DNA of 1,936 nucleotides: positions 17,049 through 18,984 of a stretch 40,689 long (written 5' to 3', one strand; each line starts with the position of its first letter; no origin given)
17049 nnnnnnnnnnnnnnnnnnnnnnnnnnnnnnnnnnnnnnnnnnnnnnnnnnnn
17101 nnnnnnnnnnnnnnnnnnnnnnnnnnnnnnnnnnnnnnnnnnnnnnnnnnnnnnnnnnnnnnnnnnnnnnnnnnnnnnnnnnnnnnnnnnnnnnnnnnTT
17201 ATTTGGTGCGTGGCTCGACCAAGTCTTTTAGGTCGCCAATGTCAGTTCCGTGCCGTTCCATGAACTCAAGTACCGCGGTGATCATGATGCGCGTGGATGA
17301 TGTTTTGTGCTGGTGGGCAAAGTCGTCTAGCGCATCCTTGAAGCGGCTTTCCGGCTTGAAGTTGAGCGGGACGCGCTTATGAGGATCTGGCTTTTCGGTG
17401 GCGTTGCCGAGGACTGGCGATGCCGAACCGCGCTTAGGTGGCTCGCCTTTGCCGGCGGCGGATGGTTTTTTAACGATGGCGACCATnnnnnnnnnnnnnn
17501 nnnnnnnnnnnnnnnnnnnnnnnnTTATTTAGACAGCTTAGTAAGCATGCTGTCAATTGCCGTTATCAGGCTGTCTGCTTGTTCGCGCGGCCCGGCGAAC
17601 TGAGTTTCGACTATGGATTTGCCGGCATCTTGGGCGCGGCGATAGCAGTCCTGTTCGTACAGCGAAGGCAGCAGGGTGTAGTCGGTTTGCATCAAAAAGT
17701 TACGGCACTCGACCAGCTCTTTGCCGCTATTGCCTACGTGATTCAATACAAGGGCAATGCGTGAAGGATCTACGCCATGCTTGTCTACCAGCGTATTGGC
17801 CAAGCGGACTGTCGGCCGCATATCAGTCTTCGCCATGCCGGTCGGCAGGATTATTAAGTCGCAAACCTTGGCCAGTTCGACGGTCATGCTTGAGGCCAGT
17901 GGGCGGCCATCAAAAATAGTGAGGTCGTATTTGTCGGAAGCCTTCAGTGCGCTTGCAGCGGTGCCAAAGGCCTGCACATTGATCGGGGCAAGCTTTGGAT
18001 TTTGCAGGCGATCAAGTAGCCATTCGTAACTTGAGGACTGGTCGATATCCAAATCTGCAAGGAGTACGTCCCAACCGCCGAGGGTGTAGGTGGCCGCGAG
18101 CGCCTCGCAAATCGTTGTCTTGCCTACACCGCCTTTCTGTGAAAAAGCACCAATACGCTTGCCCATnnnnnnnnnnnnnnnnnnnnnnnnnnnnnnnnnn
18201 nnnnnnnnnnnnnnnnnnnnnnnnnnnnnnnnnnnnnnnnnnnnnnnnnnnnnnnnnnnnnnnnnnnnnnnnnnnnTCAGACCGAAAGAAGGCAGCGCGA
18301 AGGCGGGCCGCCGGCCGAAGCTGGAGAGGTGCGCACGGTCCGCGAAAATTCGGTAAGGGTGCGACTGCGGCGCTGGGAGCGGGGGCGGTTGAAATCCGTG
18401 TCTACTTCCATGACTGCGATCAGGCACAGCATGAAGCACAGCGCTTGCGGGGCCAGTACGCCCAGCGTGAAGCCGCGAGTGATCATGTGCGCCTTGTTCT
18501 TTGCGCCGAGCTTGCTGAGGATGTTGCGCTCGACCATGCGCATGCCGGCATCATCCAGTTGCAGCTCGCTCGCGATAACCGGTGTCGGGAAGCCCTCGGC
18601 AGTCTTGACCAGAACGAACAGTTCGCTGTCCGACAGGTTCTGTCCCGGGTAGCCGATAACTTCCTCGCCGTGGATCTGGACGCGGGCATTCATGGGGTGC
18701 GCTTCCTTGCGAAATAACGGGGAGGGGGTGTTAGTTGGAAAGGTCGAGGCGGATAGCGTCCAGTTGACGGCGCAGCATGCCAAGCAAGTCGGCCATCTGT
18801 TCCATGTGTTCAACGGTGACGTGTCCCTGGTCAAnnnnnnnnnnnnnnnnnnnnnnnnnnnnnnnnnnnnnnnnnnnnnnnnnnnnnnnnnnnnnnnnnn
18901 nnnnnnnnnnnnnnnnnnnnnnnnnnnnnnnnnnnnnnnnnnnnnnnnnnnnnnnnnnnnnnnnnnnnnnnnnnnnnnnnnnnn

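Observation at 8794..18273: Six arrays of an 8-bp periodic repeat T(A/G)ACGAA(A/T) at two loci 8 kb apart: a parH-like centromere/operator network with promoters built into the repeats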

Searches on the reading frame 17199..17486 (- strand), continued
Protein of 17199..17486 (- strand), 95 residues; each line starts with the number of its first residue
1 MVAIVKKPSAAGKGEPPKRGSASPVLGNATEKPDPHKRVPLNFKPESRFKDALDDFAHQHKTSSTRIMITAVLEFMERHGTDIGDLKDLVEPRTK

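Call 63: find_encoding_contigs(protein=P0085, flank=10000, max_places=1)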
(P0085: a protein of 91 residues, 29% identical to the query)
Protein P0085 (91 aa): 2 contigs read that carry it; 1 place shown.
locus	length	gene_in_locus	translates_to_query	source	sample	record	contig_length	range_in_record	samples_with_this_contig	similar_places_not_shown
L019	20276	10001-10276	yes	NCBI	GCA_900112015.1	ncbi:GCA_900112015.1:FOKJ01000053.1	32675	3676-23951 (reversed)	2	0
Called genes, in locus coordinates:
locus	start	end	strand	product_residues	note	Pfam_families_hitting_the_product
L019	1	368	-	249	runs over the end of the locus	-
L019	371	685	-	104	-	PF05106:Phage_holin_3_1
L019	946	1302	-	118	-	-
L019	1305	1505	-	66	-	-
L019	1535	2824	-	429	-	PF00589:Phage_integrase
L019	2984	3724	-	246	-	-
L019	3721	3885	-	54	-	-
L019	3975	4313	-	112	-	-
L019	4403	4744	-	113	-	PF20661:SutA-RBD (weak)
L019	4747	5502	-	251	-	-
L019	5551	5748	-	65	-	-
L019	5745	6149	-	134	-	-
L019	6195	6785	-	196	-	-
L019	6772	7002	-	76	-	-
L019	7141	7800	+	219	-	PF13560:HTH_31 (weak), PF00717:Peptidase_S24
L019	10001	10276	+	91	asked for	-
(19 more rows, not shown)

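Call 64: find_encoding_contigs(protein=P0080, flank=10000, max_places=1)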
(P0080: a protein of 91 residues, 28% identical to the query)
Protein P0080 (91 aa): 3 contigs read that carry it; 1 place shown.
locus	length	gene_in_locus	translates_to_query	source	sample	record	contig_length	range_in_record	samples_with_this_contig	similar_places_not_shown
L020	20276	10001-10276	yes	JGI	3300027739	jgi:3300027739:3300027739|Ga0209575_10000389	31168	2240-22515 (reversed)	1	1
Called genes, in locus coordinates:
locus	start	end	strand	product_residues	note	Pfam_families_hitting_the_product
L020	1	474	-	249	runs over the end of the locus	-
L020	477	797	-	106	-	PF05106:Phage_holin_3_1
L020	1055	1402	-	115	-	-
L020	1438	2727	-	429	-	PF00589:Phage_integrase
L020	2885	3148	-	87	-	-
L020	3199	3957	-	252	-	-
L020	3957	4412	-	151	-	-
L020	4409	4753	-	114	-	PF20661:SutA-RBD (weak)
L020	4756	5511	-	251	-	-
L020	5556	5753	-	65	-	-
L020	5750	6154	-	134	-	-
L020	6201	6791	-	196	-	-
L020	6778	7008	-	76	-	-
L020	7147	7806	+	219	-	PF13560:HTH_31 (weak), PF00717:Peptidase_S24 (weak)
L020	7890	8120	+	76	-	-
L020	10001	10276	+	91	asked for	-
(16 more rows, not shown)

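Call 65: find_encoding_contigs(protein=P0091, flank=10000, max_places=1)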
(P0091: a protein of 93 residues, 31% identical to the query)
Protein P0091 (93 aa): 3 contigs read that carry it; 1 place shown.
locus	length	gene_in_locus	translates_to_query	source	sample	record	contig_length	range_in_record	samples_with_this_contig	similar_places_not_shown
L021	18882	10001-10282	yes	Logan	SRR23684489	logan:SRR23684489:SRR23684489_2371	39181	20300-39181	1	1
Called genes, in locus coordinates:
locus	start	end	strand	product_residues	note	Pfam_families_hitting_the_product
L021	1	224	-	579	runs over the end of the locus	PF03354:TerL_ATPase, PF20441:TerL_nuclease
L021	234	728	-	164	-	PF05119:Terminase_4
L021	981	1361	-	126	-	PF01844:HNH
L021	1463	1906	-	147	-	-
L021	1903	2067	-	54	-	-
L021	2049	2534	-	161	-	PF00959:Phage_lysozyme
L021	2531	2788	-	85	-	-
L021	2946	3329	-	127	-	-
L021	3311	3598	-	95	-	-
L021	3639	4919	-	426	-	PF00589:Phage_integrase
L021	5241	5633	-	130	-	-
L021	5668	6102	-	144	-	-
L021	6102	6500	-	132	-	-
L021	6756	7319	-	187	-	-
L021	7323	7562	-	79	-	-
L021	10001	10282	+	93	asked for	-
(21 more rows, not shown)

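Call 77: search_protein_families(library=pfam, proteins=[L014:11546-12790:-, L015:15289-16365:-], max_evalue=1)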
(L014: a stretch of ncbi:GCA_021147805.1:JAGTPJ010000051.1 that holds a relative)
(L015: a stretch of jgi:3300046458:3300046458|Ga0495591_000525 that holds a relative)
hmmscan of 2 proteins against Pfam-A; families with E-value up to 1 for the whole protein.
L014:11546-12790:- (414 aa): 0 families

L015:15289-16365:- (358 aa): 0 families

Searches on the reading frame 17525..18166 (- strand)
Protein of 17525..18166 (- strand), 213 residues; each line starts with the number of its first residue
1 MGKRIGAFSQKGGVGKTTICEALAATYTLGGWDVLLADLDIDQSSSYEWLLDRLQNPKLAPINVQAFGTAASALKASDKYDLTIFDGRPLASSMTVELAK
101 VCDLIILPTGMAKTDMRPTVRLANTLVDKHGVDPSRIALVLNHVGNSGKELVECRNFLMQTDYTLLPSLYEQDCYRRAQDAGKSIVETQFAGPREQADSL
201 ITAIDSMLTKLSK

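Call 10: search_protein_families(library=pfam, proteins=[window:17525-18166:-], max_evalue=0.01)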
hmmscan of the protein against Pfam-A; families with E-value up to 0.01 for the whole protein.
window:17525-18166:- (213 aa): 7 families
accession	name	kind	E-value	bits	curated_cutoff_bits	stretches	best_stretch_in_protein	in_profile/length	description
PF01656.29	CbiA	-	2.3e-12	47.4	25.4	1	7-183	3-123/125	CobQ/CobB/MinD/ParA nucleotide binding domain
PF13614.12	AAA_31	-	8.1e-10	39.4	27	1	3-51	2-50/177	AAA domain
PF09140.17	MipZ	-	7.3e-06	25.9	20.7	1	10-127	8-126/262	ATPase MipZ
PF10609.15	ParA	-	6.6e-05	22.9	27.1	1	5-45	6-46/246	NUBPL iron-transfer P-loop NTPase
PF02374.21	ArsA_ATPase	-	0.00043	20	24.3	1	7-40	5-38/305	Anion-transporting ATPase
PF16575.11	CLP1_P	-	0.0012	19.1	26.6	1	13-45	4-36/188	mRNA cleavage and polyadenylation factor CLP1 P-loop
PF06564.18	CBP_BcsQ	-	0.0047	16.9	21.3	0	11-42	10-41/234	Cellulose biosynthesis protein BcsQ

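Call 20: find_related_loci(query=A1, collection=genome_contigs, flank=10000)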
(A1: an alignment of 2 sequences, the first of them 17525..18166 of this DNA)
Query A1 (213 aa) in genome_contigs; peptide patterns used: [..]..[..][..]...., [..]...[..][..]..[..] (x = any residue, [..] = any of these).
26 stretches matched a pattern; 2 encode a relative of the query (tblastn E <= 1e-3); 2 distinct loci.
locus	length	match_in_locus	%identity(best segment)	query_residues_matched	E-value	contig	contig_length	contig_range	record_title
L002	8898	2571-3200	40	5-213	8e-45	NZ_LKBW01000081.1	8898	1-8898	Pseudomonas amygdali strain ICMP 3918 scaffold171, whole genome shotgun sequence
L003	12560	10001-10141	40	10-59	7e-6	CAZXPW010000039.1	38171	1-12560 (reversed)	MAG TPA_asm: uncultured Pirellulales bacterium isolate binchicken_co44_206 genome assembly, contig: NODE_1815_length_381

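Call 21: find_related_loci(query=A1, collection=viral_contigs, flank=10000)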
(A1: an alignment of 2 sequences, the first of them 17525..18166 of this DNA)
Query A1 (213 aa) in viral_contigs; peptide patterns used: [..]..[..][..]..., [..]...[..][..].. (x = any residue, [..] = any of these).
71 stretches matched a pattern; 9 encode a relative of the query (tblastn E <= 1e-3); 9 distinct loci.
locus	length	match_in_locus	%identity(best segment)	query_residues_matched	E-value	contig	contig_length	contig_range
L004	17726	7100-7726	40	5-212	2e-46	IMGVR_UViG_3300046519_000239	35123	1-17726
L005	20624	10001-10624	40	5-211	2e-46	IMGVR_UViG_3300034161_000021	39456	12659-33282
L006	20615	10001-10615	41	5-207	6e-46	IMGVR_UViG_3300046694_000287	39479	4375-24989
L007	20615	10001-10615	41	5-207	1e-45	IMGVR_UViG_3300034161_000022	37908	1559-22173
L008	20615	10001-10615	41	5-207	1e-44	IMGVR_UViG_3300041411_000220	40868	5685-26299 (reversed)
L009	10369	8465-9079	40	5-207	5e-43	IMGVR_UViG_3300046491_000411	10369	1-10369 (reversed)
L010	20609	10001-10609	39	5-205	4e-42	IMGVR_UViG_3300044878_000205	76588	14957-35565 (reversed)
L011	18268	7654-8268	40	5-207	2e-41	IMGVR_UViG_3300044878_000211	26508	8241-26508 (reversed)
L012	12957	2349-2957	39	5-205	4e-41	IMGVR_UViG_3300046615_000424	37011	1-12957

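Call 24: search_protein_families(library=phrogs, proteins=[window:17525-18166:-], max_evalue=0.01)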
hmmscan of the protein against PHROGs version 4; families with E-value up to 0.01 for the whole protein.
window:17525-18166:- (213 aa): 1 family
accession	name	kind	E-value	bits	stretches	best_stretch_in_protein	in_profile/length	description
phrog_164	-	DNA, RNA and nucleotide metabolism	2e-27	97.4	1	1-201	223-466/500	ParA-like partition protein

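Call 52: search_solved_structures(query=window:17525-18166:-, max_evalue=0.001)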
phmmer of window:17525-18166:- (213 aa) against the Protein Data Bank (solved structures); distinct sequences matched with E-value up to 0.001: 31.
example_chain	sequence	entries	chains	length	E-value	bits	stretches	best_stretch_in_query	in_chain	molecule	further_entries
3ugm_A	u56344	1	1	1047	5.3e-10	43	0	111-172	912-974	TAL effector AvrBs3/PthA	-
2ypf_A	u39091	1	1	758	1.2e-08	38.6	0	107-155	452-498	AVRBS3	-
9jo8_A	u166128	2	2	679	2.7e-08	37.4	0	114-186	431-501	TALE repeat protein targeting mitochondiral ND1-L gene. | TALE repeat protein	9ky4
9lcz_A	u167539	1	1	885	3.9e-08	36.9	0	108-187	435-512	Inactivate TOD6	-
9ld1_A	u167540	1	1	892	3.9e-08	36.9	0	107-161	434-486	inactivate TOD4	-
9lcx_A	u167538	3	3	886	3.9e-08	36.9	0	107-187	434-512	Inactivate TOD6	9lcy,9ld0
4osl_A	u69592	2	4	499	6.1e-08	36.3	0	116-188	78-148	Hax3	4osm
3v6p_A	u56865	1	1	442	8.4e-08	35.8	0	106-154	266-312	dHax3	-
6jtq_A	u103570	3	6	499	9.1e-08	35.7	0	107-154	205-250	TAL effector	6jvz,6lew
4gg4_A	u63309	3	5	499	1e-07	35.5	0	117-188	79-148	Hax3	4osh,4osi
4osj_A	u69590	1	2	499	1.3e-07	35.2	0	116-188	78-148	Hax3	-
4osv_A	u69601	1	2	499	1.6e-07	34.9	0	117-188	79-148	Hax3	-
4ot3_A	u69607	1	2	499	1.7e-07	34.8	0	117-188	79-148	Hax3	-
4ot0_A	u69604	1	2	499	1.8e-07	34.7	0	117-188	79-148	Hax3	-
3v6t_A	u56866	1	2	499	1.8e-07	34.7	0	117-188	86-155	dHax3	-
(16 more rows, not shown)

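Call 53: search_protein_families(library=ncbifam, proteins=[window:17525-18166:-], max_evalue=0.01)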
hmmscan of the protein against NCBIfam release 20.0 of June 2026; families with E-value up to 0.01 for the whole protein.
window:17525-18166:- (213 aa): 11 families
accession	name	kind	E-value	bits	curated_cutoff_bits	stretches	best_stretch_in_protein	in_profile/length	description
NF041546.1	ParA_partition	equivalog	2.2e-25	89.4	180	1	5-193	2-189/203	ParA family partition ATPase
NF047398.1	AAA_KGGVGR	domain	4.5e-05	23.9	90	1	4-56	4-56/190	KGGVGR-motif variant AAA ATPase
NF041136.1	MrpORP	equivalog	5e-05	22.7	450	1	3-45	6-48/365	iron-sulfur cluster carrier protein MrpORP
NF007460.0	PRK10037.1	equivalog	6.8e-05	22.4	399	0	56-123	94-158/250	cellulose biosynthesis protein BcsQ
TIGR03371.1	cellulose_yhjQ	equivalog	7.2e-05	22.4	157.85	1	3-42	2-41/246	cellulose biosynthesis protein BcsQ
TIGR01007.1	eps_fam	subfamily_domain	0.00012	21.7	108.05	0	4-45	19-60/204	polysaccharide biosynthesis tyrosine autokinase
NF041292.1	StbB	subfamily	0.00013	21.5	200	1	102-185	95-183/233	StbB family protein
TIGR01969.1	minD_arch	subfamily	0.00014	21.1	201.75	1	6-42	4-40/251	cell division ATPase MinD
NF053622.1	ATPseBagAMYCTU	equivalog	0.00046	19.7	400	1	4-46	8-50/325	ATPase BagA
TIGR03453.1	partition_RepA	equivalog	0.0013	17.6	348.45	1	9-44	111-146/387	plasmid partitioning protein RepA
TIGR01968.1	minD_bact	equivalog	0.0063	15.9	212.9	1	8-41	7-40/261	septum site-determining protein MinD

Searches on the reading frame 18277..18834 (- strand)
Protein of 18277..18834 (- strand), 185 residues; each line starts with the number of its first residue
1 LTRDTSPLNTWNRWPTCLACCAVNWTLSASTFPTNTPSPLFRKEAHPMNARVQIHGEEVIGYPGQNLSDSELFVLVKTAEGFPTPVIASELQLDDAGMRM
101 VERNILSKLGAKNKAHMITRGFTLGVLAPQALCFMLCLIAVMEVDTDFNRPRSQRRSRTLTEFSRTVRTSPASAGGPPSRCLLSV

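Call 10: search_protein_families(library=pfam, proteins=[window:18277-18834:-], max_evalue=0.01)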
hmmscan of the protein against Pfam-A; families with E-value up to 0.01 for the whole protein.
window:18277-18834:- (185 aa): 1 family
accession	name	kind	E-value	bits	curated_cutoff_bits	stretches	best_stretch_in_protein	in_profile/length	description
PF00196.25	GerE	-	1.1e-05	25.4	23.5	1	66-118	2-54/57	Bacterial regulatory proteins, luxR family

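Call 24: search_protein_families(library=phrogs, proteins=[window:18277-18834:-], max_evalue=0.01)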
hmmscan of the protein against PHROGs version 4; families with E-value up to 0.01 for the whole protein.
window:18277-18834:- (185 aa): 1 family
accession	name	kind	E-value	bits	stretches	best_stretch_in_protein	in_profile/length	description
phrog_3282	-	transcription regulation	1.2e-08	35.9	1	42-162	23-144/158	sigma factor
